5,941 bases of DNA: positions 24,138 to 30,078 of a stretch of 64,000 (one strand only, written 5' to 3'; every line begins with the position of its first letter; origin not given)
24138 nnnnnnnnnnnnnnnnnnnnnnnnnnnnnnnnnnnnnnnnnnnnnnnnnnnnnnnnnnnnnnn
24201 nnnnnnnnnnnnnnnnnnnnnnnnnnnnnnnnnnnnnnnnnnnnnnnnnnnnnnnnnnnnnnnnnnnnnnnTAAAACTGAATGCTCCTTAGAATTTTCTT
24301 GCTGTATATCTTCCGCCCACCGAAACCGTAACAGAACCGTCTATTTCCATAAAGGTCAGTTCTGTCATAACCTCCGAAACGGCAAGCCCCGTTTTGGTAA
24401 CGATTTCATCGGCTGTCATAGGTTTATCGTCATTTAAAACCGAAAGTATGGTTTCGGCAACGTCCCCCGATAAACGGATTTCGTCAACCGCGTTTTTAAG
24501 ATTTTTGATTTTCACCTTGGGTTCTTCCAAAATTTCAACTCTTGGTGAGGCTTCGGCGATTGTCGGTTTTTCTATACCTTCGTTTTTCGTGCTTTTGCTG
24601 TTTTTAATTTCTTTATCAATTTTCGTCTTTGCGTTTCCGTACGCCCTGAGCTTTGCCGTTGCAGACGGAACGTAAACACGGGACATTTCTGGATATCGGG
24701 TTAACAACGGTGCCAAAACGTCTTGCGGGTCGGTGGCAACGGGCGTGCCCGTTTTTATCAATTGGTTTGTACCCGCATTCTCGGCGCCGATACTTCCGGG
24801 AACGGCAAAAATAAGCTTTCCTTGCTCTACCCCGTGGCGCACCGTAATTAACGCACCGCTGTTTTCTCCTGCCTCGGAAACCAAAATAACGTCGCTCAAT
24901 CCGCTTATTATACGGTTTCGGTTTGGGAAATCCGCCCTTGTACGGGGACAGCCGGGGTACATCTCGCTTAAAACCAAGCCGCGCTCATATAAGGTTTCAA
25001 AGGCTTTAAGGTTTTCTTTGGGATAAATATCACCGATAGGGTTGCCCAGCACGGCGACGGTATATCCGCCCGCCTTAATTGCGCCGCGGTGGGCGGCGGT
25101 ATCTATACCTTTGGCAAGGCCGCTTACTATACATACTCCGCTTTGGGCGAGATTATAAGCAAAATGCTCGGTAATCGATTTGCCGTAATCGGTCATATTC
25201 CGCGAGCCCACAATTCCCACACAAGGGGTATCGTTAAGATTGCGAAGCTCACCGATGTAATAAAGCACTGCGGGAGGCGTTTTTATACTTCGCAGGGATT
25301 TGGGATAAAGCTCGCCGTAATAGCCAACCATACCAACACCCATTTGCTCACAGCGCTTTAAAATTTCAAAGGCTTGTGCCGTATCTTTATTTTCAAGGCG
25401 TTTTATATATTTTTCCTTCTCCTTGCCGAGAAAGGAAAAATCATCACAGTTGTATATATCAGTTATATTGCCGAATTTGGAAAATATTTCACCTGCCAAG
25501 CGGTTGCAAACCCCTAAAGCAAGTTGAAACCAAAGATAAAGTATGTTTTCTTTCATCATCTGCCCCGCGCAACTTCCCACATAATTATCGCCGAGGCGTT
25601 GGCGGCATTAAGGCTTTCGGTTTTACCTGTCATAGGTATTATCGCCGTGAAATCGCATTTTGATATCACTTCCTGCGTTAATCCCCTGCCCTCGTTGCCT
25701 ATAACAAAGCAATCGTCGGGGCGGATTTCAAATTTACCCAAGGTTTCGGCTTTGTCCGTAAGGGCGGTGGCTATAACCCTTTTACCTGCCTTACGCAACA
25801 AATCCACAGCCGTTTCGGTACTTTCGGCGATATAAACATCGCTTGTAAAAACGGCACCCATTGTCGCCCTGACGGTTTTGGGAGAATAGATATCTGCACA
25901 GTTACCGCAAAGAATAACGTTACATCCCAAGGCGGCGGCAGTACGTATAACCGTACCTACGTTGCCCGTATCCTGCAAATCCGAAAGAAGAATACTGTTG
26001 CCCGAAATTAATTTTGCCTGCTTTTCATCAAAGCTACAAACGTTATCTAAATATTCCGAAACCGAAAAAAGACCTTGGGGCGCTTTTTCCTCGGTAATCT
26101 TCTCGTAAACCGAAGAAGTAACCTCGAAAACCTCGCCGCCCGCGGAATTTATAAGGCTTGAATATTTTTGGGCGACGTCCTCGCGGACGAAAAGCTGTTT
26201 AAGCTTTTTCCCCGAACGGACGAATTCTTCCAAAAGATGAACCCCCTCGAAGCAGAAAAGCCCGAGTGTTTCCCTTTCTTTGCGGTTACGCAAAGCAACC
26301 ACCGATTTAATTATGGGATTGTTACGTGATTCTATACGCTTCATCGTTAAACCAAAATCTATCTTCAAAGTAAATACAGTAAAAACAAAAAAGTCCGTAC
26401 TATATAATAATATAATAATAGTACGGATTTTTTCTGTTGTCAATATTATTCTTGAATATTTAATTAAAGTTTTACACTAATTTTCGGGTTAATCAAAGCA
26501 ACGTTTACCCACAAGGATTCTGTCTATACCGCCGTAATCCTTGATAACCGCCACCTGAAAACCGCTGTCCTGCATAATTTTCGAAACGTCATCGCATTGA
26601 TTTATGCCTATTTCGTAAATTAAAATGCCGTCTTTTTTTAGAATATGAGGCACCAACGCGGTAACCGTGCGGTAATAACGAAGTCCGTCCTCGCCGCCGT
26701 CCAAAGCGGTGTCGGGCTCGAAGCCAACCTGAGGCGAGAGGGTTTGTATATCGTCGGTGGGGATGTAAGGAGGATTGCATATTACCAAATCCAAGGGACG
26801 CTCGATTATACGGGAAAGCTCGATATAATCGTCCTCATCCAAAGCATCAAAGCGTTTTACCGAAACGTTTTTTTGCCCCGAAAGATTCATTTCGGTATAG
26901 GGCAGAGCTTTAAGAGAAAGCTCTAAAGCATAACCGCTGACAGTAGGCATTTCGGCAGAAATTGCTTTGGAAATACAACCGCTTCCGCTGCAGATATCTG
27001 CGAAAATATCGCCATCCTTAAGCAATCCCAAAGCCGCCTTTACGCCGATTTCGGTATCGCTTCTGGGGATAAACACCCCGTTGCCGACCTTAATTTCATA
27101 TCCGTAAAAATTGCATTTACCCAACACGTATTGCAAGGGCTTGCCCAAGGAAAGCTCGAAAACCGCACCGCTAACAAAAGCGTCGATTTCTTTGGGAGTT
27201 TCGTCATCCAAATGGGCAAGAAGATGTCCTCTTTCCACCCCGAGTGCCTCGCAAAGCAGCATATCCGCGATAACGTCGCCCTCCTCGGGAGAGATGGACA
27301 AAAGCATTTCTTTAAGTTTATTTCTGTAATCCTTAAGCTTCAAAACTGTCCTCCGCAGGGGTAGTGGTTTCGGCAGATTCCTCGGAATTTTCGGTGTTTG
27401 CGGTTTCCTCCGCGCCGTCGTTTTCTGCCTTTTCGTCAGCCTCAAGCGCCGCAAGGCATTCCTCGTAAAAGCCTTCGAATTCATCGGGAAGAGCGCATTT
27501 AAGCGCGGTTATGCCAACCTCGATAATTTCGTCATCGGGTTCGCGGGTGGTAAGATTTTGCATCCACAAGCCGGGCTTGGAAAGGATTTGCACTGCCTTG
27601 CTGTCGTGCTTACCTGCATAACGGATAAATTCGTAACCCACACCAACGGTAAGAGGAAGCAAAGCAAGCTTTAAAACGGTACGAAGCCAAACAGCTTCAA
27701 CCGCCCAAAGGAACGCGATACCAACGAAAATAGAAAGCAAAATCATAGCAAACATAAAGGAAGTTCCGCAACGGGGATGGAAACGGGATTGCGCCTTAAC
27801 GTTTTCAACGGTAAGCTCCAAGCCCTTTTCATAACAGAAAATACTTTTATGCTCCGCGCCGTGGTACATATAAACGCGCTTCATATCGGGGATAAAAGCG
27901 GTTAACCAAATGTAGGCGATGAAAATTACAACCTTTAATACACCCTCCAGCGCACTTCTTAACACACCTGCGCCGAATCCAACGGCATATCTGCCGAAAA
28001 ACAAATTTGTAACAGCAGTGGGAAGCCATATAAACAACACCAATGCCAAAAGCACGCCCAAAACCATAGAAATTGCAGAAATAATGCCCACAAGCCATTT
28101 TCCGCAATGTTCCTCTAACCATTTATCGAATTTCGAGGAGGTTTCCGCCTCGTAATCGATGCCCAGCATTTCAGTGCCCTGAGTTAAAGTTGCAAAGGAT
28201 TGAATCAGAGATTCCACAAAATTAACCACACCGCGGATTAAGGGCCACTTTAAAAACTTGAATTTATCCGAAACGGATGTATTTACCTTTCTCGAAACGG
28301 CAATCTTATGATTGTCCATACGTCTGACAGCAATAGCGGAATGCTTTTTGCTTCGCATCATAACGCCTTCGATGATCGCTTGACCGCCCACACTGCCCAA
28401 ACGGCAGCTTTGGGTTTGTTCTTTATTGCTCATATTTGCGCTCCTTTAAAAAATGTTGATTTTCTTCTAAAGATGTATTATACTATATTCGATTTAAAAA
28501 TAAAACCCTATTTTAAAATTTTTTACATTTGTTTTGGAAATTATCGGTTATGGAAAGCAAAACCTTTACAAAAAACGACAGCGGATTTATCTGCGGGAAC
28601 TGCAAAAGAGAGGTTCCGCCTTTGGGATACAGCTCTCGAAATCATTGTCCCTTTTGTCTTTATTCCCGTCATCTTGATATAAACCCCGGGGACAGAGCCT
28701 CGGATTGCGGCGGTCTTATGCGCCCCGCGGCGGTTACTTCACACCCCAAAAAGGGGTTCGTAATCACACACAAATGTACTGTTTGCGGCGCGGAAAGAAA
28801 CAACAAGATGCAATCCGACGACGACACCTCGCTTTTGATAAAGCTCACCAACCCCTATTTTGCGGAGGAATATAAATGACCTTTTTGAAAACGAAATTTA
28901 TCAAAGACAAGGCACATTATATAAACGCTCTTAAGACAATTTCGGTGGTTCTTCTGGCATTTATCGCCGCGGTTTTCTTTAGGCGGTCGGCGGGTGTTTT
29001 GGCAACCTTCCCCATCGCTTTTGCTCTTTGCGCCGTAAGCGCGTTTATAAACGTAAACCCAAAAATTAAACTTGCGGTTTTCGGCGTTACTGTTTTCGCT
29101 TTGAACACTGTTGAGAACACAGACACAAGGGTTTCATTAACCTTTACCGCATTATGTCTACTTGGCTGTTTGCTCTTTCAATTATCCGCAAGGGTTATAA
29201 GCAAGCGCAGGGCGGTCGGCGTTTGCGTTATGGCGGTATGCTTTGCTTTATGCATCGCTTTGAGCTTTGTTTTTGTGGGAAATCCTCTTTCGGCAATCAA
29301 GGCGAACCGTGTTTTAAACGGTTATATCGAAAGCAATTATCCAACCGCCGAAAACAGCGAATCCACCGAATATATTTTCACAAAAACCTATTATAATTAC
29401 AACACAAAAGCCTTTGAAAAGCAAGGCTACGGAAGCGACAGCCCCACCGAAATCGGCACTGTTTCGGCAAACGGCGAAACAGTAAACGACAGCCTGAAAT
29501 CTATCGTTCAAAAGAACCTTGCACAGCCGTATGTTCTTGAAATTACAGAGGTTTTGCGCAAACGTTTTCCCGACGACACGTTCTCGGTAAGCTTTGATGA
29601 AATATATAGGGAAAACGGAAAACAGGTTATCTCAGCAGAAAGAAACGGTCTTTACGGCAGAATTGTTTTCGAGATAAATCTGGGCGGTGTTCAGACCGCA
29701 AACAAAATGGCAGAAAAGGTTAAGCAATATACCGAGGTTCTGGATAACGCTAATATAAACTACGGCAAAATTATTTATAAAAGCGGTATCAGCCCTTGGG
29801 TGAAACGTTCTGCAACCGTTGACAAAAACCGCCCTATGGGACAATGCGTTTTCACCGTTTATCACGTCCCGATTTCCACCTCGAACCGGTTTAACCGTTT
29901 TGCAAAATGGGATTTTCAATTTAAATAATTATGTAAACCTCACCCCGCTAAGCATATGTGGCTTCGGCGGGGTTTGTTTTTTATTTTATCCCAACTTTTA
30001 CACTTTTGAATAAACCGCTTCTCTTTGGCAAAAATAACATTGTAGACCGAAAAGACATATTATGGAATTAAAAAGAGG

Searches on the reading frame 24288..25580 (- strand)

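Call 23: search_protein_families(library=pfam, max_evalue=0.00001, proteins=[window:24288-25580:-])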
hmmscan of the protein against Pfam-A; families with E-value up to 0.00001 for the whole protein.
window:24288-25580:- (430 aa): 3 families
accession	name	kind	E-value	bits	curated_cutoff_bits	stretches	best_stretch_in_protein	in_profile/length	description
PF02481.21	DNA_processg_A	-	1.7e-70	237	29.6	1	77-281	2-209/212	DNA recombination-mediator protein A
PF17782.7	DprA_WH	-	1.1e-07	32.2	22.9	1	373-423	12-61/61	DprA winged helix domain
PF18306.6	LDcluster4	-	3.6e-07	30.4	26.3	1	120-178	3-62/151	SLOG cluster4 family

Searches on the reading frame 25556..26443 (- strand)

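Call 23: search_protein_families(library=pfam, max_evalue=0.00001, proteins=[window:25556-26443:-])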
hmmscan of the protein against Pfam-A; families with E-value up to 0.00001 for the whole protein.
window:25556-26443:- (295 aa): 3 families
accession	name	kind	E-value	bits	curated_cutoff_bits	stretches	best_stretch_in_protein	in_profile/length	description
PF00588.24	SpoU_methylase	-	1.9e-37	129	29.7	1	151-289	4-142/142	SpoU rRNA Methylase family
PF22435.1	MRM3-like_sub_bind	-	1.7e-19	70.5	27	1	42-126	1-83/84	MRM3-like substrate binding domain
PF08032.17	SpoU_sub_bind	-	5.1e-07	30.4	22.8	1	66-126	3-67/76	RNA 2'-O ribose methyltransferase substrate binding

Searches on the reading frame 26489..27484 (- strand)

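Call 23: search_protein_families(library=pfam, max_evalue=0.00001, proteins=[window:26489-27484:-])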
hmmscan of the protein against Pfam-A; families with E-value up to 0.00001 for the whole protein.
window:26489-27484:- (331 aa): 1 family
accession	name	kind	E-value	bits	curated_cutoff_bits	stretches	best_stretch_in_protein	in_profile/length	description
PF17827.6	PrmC_N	-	3.4e-08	34.4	23.4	1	57-122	6-71/71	PrmC N-terminal domain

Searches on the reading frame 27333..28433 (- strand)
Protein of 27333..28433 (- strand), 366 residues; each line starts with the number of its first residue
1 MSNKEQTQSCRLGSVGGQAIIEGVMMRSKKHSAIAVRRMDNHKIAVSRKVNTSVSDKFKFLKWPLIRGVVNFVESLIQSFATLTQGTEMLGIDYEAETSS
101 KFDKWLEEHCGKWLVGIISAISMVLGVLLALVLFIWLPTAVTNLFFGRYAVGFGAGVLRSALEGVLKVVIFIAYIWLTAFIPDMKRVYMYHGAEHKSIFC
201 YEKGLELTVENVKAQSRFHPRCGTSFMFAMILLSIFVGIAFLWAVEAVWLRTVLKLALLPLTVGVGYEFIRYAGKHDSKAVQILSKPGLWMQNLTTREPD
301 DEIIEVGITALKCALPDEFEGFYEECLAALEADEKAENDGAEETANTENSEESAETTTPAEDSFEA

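Call 23: search_protein_families(library=pfam, max_evalue=0.00001, proteins=[window:27333-28433:-])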
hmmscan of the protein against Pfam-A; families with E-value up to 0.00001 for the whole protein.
window:27333-28433:- (366 aa): 1 family
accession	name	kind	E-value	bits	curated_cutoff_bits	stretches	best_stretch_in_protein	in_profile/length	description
PF07136.16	DUF1385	-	4.8e-82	275.1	22.1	1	63-315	1-225/227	Protein of unknown function (DUF1385)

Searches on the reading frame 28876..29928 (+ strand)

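Call 23: search_protein_families(library=pfam, max_evalue=0.00001, proteins=[window:28876-29928:+])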
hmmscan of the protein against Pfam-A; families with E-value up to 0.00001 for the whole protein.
window:28876-29928:+ (350 aa): 1 family
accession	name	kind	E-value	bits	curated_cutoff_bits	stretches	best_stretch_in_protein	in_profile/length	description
PF25425.1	YfjL_N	-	1e-07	32.6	27.8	1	112-178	3-70/97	YfjL-like, N-terminal domain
